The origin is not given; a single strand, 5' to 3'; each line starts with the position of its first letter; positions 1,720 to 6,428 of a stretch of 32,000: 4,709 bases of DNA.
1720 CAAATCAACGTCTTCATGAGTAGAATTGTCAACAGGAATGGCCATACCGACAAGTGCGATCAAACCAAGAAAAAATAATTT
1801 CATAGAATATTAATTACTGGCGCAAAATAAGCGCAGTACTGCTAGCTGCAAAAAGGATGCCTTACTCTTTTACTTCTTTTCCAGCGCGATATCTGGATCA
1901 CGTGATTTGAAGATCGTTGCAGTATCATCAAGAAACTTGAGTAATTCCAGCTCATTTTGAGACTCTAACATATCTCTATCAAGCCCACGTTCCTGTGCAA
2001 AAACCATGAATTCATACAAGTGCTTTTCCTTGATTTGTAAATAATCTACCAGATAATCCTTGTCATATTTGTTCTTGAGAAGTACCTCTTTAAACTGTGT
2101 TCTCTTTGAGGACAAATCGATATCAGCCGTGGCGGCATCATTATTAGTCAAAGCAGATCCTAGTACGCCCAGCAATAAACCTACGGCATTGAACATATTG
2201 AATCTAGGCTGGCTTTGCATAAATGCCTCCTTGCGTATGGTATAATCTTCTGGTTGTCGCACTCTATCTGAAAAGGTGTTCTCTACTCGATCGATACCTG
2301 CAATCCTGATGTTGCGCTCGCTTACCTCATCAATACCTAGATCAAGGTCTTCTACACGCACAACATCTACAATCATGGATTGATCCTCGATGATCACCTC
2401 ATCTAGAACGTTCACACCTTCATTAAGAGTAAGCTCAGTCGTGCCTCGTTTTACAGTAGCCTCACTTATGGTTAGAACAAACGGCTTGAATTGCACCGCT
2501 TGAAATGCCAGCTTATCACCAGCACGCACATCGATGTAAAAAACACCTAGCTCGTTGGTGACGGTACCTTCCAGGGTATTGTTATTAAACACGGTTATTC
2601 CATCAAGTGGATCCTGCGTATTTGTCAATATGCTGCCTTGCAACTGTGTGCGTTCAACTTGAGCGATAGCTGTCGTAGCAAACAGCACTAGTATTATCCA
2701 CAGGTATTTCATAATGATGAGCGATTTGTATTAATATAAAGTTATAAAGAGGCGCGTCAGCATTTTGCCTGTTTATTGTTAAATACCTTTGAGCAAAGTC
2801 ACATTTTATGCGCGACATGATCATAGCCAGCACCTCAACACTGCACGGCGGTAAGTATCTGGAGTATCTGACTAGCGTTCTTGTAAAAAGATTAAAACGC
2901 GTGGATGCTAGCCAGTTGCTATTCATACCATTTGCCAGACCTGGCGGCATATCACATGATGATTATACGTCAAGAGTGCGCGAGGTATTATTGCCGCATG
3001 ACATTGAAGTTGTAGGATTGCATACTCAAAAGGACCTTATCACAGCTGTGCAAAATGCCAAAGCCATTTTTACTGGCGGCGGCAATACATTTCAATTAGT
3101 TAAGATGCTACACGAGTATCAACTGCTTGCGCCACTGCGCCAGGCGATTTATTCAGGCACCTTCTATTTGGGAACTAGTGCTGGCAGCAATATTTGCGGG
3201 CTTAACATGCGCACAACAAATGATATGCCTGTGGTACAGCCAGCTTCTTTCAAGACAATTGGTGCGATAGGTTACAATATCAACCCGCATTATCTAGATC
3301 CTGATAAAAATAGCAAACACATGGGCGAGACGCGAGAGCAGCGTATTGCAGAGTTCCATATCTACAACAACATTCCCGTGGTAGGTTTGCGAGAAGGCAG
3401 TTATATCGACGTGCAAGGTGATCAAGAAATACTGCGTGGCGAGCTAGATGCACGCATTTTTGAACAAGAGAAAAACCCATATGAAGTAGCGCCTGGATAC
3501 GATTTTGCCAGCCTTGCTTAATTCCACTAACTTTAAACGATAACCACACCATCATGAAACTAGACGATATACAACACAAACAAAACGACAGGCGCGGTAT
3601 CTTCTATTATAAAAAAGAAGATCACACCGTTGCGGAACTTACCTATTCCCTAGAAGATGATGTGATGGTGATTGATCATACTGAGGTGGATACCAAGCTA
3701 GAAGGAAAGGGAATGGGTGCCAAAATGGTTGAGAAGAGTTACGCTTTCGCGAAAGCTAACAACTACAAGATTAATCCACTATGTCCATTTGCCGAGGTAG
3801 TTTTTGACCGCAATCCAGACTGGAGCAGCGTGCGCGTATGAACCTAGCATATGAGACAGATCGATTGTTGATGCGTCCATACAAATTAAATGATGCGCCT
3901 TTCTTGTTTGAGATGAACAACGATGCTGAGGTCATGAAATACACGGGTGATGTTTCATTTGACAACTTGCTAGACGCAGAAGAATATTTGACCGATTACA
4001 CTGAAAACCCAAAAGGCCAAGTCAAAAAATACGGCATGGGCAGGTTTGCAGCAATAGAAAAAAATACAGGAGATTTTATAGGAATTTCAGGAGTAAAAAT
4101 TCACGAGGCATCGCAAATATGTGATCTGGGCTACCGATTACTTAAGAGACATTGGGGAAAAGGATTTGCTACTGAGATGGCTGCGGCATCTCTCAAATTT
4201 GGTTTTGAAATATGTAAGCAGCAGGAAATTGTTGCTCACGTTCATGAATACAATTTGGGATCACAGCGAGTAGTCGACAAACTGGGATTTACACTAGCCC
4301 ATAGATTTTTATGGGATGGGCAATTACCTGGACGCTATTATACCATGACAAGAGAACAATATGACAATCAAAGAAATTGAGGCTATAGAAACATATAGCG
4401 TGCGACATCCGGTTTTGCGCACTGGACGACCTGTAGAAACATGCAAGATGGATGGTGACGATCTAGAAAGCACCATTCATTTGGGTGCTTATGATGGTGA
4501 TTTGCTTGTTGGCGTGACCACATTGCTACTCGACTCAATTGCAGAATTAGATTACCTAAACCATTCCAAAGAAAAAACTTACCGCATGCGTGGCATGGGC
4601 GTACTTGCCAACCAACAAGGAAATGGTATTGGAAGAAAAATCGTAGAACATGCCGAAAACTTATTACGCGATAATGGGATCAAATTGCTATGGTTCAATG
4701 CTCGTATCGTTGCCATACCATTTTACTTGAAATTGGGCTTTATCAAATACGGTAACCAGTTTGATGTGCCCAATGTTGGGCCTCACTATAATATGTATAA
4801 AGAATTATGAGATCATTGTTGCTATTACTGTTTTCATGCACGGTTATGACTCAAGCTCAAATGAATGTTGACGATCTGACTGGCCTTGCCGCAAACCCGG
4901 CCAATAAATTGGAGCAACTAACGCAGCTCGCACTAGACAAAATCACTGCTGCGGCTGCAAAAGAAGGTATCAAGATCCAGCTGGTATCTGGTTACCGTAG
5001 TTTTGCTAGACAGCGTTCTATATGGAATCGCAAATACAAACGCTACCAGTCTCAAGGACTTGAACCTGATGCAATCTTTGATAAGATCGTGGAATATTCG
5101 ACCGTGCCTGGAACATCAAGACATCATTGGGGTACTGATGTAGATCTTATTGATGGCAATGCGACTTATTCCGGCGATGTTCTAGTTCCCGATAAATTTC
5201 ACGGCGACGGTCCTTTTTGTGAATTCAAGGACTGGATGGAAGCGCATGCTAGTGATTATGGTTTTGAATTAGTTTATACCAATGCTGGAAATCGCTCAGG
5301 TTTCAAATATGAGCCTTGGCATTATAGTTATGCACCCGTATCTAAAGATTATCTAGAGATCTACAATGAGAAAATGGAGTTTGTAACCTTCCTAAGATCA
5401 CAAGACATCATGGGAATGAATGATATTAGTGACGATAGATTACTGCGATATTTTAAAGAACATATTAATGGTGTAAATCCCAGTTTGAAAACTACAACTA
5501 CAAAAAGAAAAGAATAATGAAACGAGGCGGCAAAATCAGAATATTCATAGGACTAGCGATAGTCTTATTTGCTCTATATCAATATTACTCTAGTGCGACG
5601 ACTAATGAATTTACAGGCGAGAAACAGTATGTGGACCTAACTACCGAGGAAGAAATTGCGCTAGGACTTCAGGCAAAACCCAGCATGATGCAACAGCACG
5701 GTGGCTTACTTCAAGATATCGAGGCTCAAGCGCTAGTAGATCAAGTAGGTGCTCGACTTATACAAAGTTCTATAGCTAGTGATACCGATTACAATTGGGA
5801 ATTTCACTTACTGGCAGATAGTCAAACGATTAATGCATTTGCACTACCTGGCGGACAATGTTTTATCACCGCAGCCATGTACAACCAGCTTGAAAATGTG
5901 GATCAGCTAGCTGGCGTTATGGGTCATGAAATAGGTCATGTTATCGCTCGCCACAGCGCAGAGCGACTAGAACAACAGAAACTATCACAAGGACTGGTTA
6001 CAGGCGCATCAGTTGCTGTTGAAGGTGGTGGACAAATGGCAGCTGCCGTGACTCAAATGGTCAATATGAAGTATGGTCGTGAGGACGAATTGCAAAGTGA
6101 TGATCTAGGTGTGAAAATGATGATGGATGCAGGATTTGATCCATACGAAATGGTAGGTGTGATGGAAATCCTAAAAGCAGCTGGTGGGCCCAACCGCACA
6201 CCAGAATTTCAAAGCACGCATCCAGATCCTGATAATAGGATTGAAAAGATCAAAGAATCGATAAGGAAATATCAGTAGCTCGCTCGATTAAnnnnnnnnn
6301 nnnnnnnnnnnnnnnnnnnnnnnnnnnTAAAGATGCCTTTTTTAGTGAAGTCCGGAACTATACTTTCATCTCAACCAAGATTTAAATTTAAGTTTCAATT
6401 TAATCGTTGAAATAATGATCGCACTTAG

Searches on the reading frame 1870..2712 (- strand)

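Call 60: search_protein_families(library=pfam, proteins=[window:1870-2712:-], max_evalue=0.00001)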
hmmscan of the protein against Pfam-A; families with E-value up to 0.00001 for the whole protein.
window:1870-2712:- (280 aa): 1 family
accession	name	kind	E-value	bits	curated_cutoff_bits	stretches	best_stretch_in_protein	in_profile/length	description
PF13715.12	CarbopepD_reg_2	-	6.4e-09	36.2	32.2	1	25-108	2-88/88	CarboxypepD_reg-like domain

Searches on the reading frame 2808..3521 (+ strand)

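Call 60: search_protein_families(library=pfam, proteins=[window:2808-3521:+], max_evalue=0.00001)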
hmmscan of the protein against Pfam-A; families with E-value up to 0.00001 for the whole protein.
window:2808-3521:+ (237 aa): 1 family
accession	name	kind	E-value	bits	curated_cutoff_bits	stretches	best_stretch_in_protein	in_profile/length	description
PF03575.23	Peptidase_S51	-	2.7e-47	161.6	23.9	1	4-206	1-202/206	Peptidase family S51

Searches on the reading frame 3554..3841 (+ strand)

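Call 18: search_protein_families(library=pfam, proteins=[window:3554-3841:+])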
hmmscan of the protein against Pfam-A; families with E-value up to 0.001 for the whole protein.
window:3554-3841:+ (95 aa): 1 family
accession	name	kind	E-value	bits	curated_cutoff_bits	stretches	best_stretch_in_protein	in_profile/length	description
PF14542.12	Acetyltransf_CG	-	6.9e-24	84.2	30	1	17-92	2-79/80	GCN5-related N-acetyl-transferase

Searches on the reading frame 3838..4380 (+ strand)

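Call 60: search_protein_families(library=pfam, proteins=[window:3838-4380:+], max_evalue=0.00001)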
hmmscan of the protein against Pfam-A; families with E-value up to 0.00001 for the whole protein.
window:3838-4380:+ (180 aa): 2 families
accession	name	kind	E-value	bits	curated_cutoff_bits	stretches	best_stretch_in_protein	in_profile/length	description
PF13302.13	Acetyltransf_3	-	7.3e-29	101.7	25.4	1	9-152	1-138/138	Acetyltransferase (GNAT) domain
PF00583.31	Acetyltransf_1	-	5e-07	30.5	20.7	1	65-151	31-116/116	Acetyltransferase (GNAT) family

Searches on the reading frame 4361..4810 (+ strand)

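Call 60: search_protein_families(library=pfam, proteins=[window:4361-4810:+], max_evalue=0.00001)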
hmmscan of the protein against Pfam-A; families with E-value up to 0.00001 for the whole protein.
window:4361-4810:+ (149 aa): 3 families
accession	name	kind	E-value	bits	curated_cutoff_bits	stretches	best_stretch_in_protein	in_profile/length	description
PF00583.31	Acetyltransf_1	-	1e-10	42.3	20.7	1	36-127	32-116/116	Acetyltransferase (GNAT) family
PF13508.13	Acetyltransf_7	-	6e-10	39.8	27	1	43-128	8-83/84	Acetyltransferase (GNAT) domain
PF13673.13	Acetyltransf_10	-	2.8e-08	34.2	23.6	1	40-136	33-116/128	Acetyltransferase (GNAT) domain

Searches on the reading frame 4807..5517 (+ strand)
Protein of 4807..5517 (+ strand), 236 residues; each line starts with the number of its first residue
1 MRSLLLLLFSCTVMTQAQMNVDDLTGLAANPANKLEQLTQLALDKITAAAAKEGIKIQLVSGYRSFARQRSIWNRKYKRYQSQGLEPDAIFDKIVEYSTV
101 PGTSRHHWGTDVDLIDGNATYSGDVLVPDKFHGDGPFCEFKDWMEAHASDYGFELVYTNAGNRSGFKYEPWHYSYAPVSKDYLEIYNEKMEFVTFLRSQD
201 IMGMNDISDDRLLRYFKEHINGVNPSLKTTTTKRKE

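Call 60: search_protein_families(library=pfam, proteins=[window:4807-5517:+], max_evalue=0.00001)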
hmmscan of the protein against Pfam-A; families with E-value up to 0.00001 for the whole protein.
window:4807-5517:+ (236 aa): 1 family
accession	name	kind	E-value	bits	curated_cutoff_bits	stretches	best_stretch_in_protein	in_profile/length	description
PF02557.22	VanY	-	1.3e-32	112.8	25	1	34-177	3-131/132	D-alanyl-D-alanine carboxypeptidase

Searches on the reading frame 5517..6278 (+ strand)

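Call 60: search_protein_families(library=pfam, proteins=[window:5517-6278:+], max_evalue=0.00001)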
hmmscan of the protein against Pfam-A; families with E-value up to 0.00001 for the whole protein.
window:5517-6278:+ (253 aa): 1 family
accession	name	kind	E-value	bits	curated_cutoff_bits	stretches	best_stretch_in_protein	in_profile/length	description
PF01435.24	Peptidase_M48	-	3.3e-34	118.8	20.3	1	71-247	4-184/186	Peptidase family M48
